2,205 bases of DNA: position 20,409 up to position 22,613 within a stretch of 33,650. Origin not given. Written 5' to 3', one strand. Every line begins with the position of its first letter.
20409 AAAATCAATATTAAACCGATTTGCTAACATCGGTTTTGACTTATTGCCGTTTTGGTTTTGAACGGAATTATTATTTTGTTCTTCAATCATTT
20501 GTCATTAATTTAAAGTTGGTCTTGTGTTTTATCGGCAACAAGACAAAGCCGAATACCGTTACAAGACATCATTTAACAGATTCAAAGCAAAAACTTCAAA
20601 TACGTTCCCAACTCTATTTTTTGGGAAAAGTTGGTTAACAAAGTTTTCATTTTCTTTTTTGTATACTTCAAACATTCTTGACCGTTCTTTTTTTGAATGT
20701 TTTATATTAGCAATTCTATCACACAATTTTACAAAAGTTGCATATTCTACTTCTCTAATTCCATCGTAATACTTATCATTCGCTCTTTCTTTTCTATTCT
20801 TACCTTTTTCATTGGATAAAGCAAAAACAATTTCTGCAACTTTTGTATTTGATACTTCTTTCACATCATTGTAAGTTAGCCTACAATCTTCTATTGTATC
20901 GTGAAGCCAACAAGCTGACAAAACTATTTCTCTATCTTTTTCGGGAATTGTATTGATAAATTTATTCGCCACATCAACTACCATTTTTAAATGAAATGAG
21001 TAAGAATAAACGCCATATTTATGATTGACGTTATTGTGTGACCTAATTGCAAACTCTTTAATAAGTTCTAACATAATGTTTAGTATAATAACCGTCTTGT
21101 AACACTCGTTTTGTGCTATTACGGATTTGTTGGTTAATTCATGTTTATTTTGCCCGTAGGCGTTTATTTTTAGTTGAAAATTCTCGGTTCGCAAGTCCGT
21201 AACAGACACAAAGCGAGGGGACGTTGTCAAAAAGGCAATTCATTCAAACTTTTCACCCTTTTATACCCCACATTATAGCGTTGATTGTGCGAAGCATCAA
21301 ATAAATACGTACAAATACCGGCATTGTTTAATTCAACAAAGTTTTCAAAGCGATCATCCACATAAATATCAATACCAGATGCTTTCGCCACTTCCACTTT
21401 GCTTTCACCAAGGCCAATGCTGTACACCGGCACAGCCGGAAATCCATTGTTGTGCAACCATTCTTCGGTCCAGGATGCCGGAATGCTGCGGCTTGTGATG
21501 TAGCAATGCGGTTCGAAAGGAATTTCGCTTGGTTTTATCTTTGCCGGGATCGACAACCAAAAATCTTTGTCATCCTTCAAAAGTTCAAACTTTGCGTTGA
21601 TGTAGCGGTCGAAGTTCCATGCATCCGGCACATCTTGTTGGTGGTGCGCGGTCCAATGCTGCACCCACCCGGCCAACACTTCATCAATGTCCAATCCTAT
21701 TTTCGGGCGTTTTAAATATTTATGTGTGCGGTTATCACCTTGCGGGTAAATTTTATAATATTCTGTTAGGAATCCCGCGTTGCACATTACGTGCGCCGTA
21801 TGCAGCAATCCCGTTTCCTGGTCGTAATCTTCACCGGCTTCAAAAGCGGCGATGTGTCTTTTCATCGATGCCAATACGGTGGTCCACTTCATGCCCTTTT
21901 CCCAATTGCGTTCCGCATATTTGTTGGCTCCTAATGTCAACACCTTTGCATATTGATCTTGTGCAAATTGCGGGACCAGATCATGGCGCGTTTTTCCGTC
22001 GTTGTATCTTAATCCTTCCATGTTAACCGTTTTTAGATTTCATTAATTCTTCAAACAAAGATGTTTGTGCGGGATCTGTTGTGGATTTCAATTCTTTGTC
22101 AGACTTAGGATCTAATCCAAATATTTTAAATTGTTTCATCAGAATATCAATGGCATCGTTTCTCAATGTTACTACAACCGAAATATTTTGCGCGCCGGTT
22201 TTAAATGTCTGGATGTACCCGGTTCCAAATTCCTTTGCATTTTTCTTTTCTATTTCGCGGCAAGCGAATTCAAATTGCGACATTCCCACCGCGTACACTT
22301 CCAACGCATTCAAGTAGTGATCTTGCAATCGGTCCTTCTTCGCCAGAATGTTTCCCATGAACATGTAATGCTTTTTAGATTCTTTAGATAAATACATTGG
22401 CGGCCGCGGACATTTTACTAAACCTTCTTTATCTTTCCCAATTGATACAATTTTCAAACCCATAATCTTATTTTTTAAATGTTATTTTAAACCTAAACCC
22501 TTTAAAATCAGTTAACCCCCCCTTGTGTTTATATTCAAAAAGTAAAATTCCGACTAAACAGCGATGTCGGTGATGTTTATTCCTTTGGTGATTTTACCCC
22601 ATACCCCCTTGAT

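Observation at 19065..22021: Four-gene accessory island wedged between terS and terL: two nucleotide/alarmone hydrolases, an orphan and a second tyrosine recombinase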

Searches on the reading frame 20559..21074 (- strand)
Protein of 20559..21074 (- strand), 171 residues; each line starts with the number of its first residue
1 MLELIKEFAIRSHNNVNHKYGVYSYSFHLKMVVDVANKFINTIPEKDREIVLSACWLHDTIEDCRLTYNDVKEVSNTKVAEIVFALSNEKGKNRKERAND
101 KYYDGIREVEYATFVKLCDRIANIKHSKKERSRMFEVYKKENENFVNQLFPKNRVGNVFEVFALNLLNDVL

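Call 3: search_protein_families(library=pfam, proteins=[window:20559-21074:-], max_evalue=0.01)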
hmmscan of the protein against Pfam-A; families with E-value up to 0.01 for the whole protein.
window:20559-21074:- (171 aa): 2 families
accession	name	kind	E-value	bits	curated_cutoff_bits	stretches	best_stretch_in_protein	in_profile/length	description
PF13328.12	HD_4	-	0.00017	21.8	27.2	1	46-134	36-134/156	HD domain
PF01966.28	HD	-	0.0023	18.6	22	1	28-123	4-115/116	HD domain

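Call 4: search_protein_families(library=phrogs, proteins=[window:20559-21074:-], max_evalue=0.001)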
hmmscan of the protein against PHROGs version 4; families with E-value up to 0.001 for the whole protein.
window:20559-21074:- (171 aa): 3 families
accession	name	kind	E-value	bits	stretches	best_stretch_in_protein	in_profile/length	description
phrog_990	-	other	4.4e-29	102.9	1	1-150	154-296/374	metal-dependent phosphohydrolase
phrog_15275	-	unknown function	4.4e-09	37.3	1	17-136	44-162/223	-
phrog_32047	-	other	8.5e-05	23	1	2-74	24-93/301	phosphohydrolase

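Call 29: search_solved_structures(query=window:20559-21074:-, max_evalue=1, show_alignments=2)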
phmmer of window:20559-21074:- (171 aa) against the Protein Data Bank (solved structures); distinct sequences matched with E-value up to 1: 24.
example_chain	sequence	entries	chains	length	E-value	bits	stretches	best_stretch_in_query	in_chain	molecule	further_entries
6yvc_A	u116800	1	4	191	3.5e-06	30.4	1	8-127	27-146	Bifunctional (P)ppGpp synthetase/guanosine-3',5'-bis(Diphosphate) 3'-pyrophosphohydrolase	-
6z3n_AAA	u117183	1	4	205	4.1e-06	30.2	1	8-127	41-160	Hydrolase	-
7oiw_A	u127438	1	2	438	8.3e-06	29.2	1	52-129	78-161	GTP pyrophosphokinase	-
6z3o_AAA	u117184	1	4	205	1.1e-05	28.8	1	8-127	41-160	Small Alarmone Hydrolase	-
3nqw_A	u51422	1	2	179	0.00012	25.4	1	49-126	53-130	CG11900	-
9s6k_B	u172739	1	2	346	0.00072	22.9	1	33-125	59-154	GTP pyrophosphokinase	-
3nr1_A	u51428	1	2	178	0.0017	21.7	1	49-126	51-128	HD domain-containing protein 3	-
8acu_A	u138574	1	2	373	0.0017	21.6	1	52-134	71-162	GTP pyrophosphokinase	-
6yxa_A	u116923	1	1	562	0.0032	20.7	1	52-134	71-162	GTP pyrophosphokinase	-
4yf1_A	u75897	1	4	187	0.015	18.6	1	48-135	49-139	Lmo0812 protein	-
5vxa_A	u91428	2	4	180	0.017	18.4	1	49-126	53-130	Guanosine-3',5'-bis(diphosphate) 3'-pyrophosphohydrolase MESH1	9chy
7qps_A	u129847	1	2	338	0.059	16.6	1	47-123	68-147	ACT domain protein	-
1jsw_A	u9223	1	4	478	0.072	16.4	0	92-167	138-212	L-ASPARTATE AMMONIA-LYASE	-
7qpr_A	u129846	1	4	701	0.095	16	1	47-123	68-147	ACT domain protein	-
7qoc_A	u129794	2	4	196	0.14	15.4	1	19-102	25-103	Guanosine polyphosphate pyrophosphohydrolases/synthetases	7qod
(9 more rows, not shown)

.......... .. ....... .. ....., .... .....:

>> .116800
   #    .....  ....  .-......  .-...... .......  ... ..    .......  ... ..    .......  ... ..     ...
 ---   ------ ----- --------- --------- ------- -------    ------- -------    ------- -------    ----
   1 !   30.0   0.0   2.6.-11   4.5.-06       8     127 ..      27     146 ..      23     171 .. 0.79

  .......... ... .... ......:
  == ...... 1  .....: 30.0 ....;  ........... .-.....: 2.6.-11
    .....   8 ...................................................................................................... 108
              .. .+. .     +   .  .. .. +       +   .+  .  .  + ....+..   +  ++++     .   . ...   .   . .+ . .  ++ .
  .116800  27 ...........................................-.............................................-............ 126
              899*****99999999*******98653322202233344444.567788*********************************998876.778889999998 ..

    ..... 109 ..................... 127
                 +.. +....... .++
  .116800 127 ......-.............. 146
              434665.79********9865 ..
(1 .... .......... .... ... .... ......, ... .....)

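Call 36: search_dna_similar(query=window:20559-21074:-, collection=phages, mode=protein, max_rows=25)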
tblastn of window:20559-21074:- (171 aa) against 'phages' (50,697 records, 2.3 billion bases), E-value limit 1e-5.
Records with a match: 121; places in all: 121; records where one place covers at least 80% of the query: 69.
Best place of each record, by identity: <60% 121.
By first word of the organism name: Pseudomonas 54; Vibrio 31; Caulobacter 19; Tenacibaculum 5; Nodularia 5; uncultured 3; Brevundimonas 1; Rhizobium 1; Pectobacterium 1; Stenotrophomonas 1.
By host as written in the record: - 24; Pseudomonas aeruginosa 10; Caulobacter crescentus NA1000 6; Pseudomonas syringae pv. actinidiae 6; Pseudomonas aeruginosa PAO1 6; Caulobacter vibrioides CB15 4; Caulobacter vibrioides 4; Caulobacter crescentus 4; and 34 more.
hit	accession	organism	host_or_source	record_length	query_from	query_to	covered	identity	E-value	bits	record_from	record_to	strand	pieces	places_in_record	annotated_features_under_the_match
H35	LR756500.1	uncultured phage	metagenomic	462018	1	159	93%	38.8%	5e-23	100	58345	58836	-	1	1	record has no annotation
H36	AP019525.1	Tenacibaculum phage PTm5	Tenacibaculum maritimum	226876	6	150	85%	37.6%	4e-19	89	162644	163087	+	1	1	phosphohydrolase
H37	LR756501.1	uncultured phage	metagenomic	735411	5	150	85%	36.5%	3e-18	86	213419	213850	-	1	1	record has no annotation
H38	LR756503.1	uncultured phage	metagenomic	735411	5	150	85%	36.5%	3e-18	86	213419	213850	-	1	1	record has no annotation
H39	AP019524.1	Tenacibaculum phage PTm1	Tenacibaculum maritimum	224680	6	141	80%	38.6%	1e-18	87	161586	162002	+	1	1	phosphohydrolase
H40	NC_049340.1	Tenacibaculum phage PTm1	Tenacibaculum maritimum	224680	6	141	80%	38.6%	1e-18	87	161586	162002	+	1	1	metal-dependent phosphohydrolase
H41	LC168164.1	Tenacibaculum phage pT24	Tenacibaculum sp.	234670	6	149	84%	34.9%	3e-19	89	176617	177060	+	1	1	hypothetical protein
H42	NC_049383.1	Tenacibaculum phage pT24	Tenacibaculum sp.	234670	6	149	84%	34.9%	3e-19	89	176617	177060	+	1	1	metal-dependent phosphohydrolase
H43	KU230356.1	Nodularia phage vB_NpeS-2AV2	Nodularia sp. AV2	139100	1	149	87%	33.3%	6e-12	68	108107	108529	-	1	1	HD domain protein | hypothetical protein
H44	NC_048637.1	Nodularia phage vB_NpeS-2AV2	Nodularia sp. AV2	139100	1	149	87%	33.3%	6e-12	68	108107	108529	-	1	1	metal-dependent phosphohydrolase | hypothetical protein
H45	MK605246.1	Nodularia phage vB_NspS-kac68v162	Nodularia spumigena kac68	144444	1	149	87%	33.3%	6e-12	68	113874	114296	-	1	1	HD domain-containing protein | hypothetical protein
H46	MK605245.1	Nodularia phage vB_NspS-kac68v161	Nodularia spumigena kac68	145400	1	149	87%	33.3%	6e-12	68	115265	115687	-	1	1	HD domain-containing protein | hypothetical protein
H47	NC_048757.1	Nodularia phage vB_NspS-kac68v161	Nodularia spumigena kac68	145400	1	149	87%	33.3%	6e-12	68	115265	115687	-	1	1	metal-dependent phosphohydrolase | hypothetical protein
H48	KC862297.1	Pseudomonas phage PAK_P1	Pseudomonas aeruginosa PAK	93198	2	164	95%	28.6%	1e-6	53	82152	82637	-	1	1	hypothetical protein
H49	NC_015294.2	Pseudomonas phage PAK_P1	Pseudomonas aeruginosa PAK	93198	2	164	95%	28.6%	1e-6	53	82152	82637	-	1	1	metal-dependent phosphohydrolase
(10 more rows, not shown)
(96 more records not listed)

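Call 80: find_related_loci(query=window:20559-21074:-, collection=viral_contigs, flank=4000)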
Query window:20559-21074:- (171 aa) in viral_contigs; peptide patterns used: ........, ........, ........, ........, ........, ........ (x = any residue, [..] = any of these).
11 stretches matched a pattern; 4 encode a relative of the query (tblastn E <= 1e-3); 4 distinct loci.
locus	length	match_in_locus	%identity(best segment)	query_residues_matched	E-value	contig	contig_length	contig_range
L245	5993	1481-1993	82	1-171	2e-96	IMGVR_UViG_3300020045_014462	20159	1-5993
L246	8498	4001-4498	54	5-171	2e-57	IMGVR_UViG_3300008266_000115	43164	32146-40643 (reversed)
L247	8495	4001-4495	48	5-149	3e-44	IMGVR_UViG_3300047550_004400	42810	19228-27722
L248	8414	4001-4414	44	5-141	4e-33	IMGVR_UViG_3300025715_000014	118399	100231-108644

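Call 95: search_protein_families(library=ncbifam, proteins=[window:20559-21074:-], max_evalue=0.001)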
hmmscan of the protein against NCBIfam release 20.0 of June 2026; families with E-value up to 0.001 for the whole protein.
window:20559-21074:- (171 aa): 2 families
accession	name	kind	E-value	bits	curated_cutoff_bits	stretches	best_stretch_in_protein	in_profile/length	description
TIGR00691.1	spoT_relA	subfamily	2.6e-05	22.8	499.2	1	47-125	37-120/687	RelA/SpoT family protein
NF008303.0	PRK11092.1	equivalog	4.1e-05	22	947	1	47-124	62-144/702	bifunctional GTP diphosphokinase/guanosine-3',5'-bis pyrophosphate 3'-pyrophosphohydrolase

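Call 96: search_protein_families(library=padloc, proteins=[window:20559-21074:-], max_evalue=0.001)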
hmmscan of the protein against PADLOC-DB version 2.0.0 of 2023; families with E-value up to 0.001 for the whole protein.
window:20559-21074:- (171 aa): 0 families

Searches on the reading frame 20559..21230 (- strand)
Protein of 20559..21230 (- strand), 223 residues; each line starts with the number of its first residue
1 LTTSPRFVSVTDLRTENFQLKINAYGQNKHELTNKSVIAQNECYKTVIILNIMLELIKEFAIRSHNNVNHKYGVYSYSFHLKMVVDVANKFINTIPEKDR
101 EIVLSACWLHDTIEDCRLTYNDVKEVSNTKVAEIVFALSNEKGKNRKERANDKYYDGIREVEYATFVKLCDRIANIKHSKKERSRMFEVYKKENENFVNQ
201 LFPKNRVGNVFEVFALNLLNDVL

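Call 3: search_protein_families(library=pfam, proteins=[window:20559-21230:-], max_evalue=0.01)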
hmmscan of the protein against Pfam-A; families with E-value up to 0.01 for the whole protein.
window:20559-21230:- (223 aa): 2 families
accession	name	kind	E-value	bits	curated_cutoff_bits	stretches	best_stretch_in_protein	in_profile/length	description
PF13328.12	HD_4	-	0.00034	20.8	27.2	1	98-185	36-133/156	HD domain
PF01966.28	HD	-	0.0045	17.7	22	0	80-175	4-115/116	HD domain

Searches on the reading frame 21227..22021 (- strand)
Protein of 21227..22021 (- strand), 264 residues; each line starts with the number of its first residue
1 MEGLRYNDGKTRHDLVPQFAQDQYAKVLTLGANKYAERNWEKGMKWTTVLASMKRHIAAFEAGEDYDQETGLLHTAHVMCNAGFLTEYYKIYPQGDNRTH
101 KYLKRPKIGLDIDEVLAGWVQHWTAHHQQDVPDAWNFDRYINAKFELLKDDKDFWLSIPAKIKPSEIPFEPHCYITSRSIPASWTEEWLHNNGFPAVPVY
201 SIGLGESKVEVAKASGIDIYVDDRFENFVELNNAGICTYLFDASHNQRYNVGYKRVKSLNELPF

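Call 3: search_protein_families(library=pfam, proteins=[window:21227-22021:-], max_evalue=0.01)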
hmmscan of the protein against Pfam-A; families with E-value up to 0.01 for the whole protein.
window:21227-22021:- (264 aa): 2 families
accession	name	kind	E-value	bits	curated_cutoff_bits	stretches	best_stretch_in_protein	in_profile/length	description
PF18909.5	dGTP_diPhyd_N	-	2.3e-30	104.9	27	1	3-98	4-99/99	dATP/dGTP diphosphohydrolase, N-terminal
PF06941.18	NT5C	-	6.7e-05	23.3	24.8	1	184-261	101-169/180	5' nucleotidase, deoxy (Pyrimidine), cytosolic type C protein (NT5C)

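Call 4: search_protein_families(library=phrogs, proteins=[window:21227-22021:-], max_evalue=0.001)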
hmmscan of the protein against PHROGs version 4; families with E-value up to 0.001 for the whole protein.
window:21227-22021:- (264 aa): 10 families
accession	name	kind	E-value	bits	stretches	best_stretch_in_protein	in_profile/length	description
phrog_37590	-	unknown function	2e-86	291.1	1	2-262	44-335/341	-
phrog_801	-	DNA, RNA and nucleotide metabolism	3.4e-34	120.2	1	2-111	99-209/476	dATP / dGTP pyrophosphohydrolase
phrog_2252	-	lysis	8.5e-23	82.5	1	6-115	108-206/285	endolysin; inhibits RNA polymerase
phrog_11257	-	unknown function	3.4e-21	77.2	1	9-105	19-115/200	-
phrog_19680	-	unknown function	2.9e-17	64.4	1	2-88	89-179/188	-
phrog_16254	-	unknown function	4.7e-16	60.1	1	9-97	25-115/377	-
phrog_420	-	unknown function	3.1e-13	50.8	1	187-261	120-197/267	unknown function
phrog_5332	-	unknown function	1.4e-12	48.5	1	11-99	123-211/215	-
phrog_5033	-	lysis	1.8e-10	42.1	1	20-87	98-166/178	endolysin; inhibits RNA polymerase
phrog_18716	-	unknown function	2.4e-08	35.2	1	7-67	20-80/114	-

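Call 30: search_solved_structures(query=window:21227-22021:-, max_evalue=1, show_alignments=2)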
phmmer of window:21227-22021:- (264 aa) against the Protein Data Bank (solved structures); distinct sequences matched with E-value up to 1: 0.

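Call 35: search_dna_similar(query=window:21227-22021:-, collection=phages, mode=protein, max_rows=25)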
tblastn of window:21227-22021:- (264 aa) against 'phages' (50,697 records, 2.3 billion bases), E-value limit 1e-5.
Records with a match: 549; places in all: 549; records where one place covers at least 80% of the query: 17.
Best place of each record, by identity: <60% 549.
By first word of the organism name: Arthrobacter 148; Mycobacterium 59; Klebsiella 50; Pseudomonas 32; Gordonia 30; Rhodobacter 22; Vibrio 19; Pectobacterium 17; Escherichia 15; Ralstonia 13; and 45 more.
By host as written in the record: Arthrobacter sp. ATCC 21022 115; - 52; Mycobacterium smegmatis mc2 155 45; Gordonia terrae 3612 29; Klebsiella pneumoniae 29; Pseudomonas putida KT2440 and Paw85 25; Rhodobacter capsulatus YW1 22; Arthrobacter globiformis B-2979 14; and 122 more.
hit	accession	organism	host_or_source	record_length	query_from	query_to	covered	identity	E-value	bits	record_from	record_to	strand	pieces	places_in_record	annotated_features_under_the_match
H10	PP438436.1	Leptolyngbya phage Lbo-JY46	Leptolyngbya boryana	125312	2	262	99%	55.7%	3e-91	300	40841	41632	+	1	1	hypothetical protein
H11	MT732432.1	Cellulophaga phage Calle_1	Cellulophaga sp. HaHa_2_95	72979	3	262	98%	54.2%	5e-88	290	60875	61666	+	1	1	5' nucleotidase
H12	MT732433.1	Cellulophaga phage Calle_2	Cellulophaga sp. HaHa_2_95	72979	3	262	98%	54.2%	5e-88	290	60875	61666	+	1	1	5' nucleotidase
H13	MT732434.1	Cellulophaga phage Calle_3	Cellulophaga sp. HaHa_2_95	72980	3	262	98%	54.2%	5e-88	290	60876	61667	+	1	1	5' nucleotidase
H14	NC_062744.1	Cellulophaga phage Calle_1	Cellulophaga sp. HaHa_2_95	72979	3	262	98%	54.2%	5e-88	290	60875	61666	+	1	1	5' nucleotidase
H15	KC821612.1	Cellulophaga phage phi40:1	Cellulophaga baltica NN015840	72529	3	262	98%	53.8%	3e-88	291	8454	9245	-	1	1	hypothetical protein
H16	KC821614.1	Cellulophaga phage phi38:1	Cellulophaga baltica NN016038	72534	3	262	98%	53.8%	3e-88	291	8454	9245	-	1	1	hypothetical protein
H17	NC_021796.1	Cellulophaga phage phi38:1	Cellulophaga baltica NN016038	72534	3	262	98%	53.8%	3e-88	291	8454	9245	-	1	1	hypothetical protein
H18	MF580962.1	Salinibacter virus M31CR41-3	Salinibacter ruber M31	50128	3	262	98%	34.4%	5e-40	152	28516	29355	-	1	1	hypothetical protein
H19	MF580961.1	Salinibacter phage M31CR41-2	Salinibacter ruber M31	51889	3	262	98%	34.4%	6e-40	152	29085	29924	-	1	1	hypothetical protein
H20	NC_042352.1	Salinibacter phage M31CR41-2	Salinibacter ruber M31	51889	3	262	98%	34.4%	6e-40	152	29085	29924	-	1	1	hypothetical protein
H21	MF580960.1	Salinibacter phage M31CC-1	Salinibacter ruber M31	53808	2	262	99%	32.3%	1e-38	149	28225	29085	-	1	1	hypothetical protein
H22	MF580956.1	Salinibacter phage M8CC-19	Salinibacter ruber M8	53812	2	262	99%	32.3%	1e-38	149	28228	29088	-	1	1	hypothetical protein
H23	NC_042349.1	Salinibacter phage M8CC-19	Salinibacter ruber M8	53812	2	262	99%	32.3%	1e-38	149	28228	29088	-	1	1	hypothetical protein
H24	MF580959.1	Salinibacter phage M8CRM-1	Salinibacter ruber M8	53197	2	262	99%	32.0%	3e-38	147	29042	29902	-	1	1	hypothetical protein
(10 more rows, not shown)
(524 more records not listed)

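Call 79: find_related_loci(query=window:21227-22021:-, collection=viral_contigs, flank=4000)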
Query window:21227-22021:- (264 aa) in viral_contigs; peptide patterns used: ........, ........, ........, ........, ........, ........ (x = any residue, [..] = any of these).
118 stretches matched a pattern; 115 encode a relative of the query (tblastn E <= 1e-3); the best 80 are kept; 80 distinct loci.
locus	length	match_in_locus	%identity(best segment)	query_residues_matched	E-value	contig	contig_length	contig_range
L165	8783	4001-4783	78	2-262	3e-144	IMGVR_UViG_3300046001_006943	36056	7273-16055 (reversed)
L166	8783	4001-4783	75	2-262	7e-141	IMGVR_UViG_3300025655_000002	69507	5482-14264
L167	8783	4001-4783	75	2-262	7e-141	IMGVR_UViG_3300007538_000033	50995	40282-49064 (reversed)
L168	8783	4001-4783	76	2-262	1e-140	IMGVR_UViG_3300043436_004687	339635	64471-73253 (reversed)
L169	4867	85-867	75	2-262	4e-139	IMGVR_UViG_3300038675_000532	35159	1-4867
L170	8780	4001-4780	73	3-262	5e-135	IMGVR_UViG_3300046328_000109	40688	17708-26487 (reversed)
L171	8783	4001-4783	72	2-262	4e-134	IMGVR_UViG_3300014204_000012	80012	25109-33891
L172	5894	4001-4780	70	3-262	2e-129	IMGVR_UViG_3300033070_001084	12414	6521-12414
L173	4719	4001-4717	69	3-241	4e-117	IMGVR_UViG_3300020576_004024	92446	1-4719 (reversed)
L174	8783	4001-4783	62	2-262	1e-114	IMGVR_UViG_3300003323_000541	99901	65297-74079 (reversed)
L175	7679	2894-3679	63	2-262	2e-114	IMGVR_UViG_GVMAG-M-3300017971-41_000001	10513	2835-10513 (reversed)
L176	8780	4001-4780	63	3-262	2e-114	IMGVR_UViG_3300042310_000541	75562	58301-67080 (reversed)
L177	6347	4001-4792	63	2-264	2e-114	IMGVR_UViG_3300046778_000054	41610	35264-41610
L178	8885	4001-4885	60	1-262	2e-113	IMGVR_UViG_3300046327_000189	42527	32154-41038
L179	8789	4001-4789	60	3-262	1e-109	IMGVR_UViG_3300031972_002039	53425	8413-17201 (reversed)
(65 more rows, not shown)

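Call 95: search_protein_families(library=ncbifam, proteins=[window:21227-22021:-], max_evalue=0.001)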
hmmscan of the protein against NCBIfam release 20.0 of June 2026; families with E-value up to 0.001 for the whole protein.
window:21227-22021:- (264 aa): 0 families

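Call 96: search_protein_families(library=padloc, proteins=[window:21227-22021:-], max_evalue=0.001)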
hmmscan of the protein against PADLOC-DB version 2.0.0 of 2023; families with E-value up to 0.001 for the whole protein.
window:21227-22021:- (264 aa): 0 families

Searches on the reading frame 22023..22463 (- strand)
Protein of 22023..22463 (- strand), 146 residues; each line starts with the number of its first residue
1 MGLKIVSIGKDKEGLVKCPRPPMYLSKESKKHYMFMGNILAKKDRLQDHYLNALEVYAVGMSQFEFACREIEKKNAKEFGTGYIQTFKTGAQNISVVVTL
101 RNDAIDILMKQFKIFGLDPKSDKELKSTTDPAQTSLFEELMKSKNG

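Call 3: search_protein_families(library=pfam, proteins=[window:22023-22463:-], max_evalue=0.01)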
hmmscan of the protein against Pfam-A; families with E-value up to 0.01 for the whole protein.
window:22023-22463:- (146 aa): 1 family
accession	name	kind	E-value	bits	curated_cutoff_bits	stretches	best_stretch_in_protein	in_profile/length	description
PF05119.17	Terminase_4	-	2.4e-07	31.5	24.7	1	30-130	2-96/98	Phage terminase, small subunit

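Call 4: search_protein_families(library=phrogs, proteins=[window:22023-22463:-], max_evalue=0.001)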
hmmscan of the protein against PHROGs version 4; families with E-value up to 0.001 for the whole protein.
window:22023-22463:- (146 aa): 1 family
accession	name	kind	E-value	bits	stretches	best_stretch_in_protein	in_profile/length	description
phrog_83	-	head and packaging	2.2e-12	48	1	19-145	82-203/246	terminase small subunit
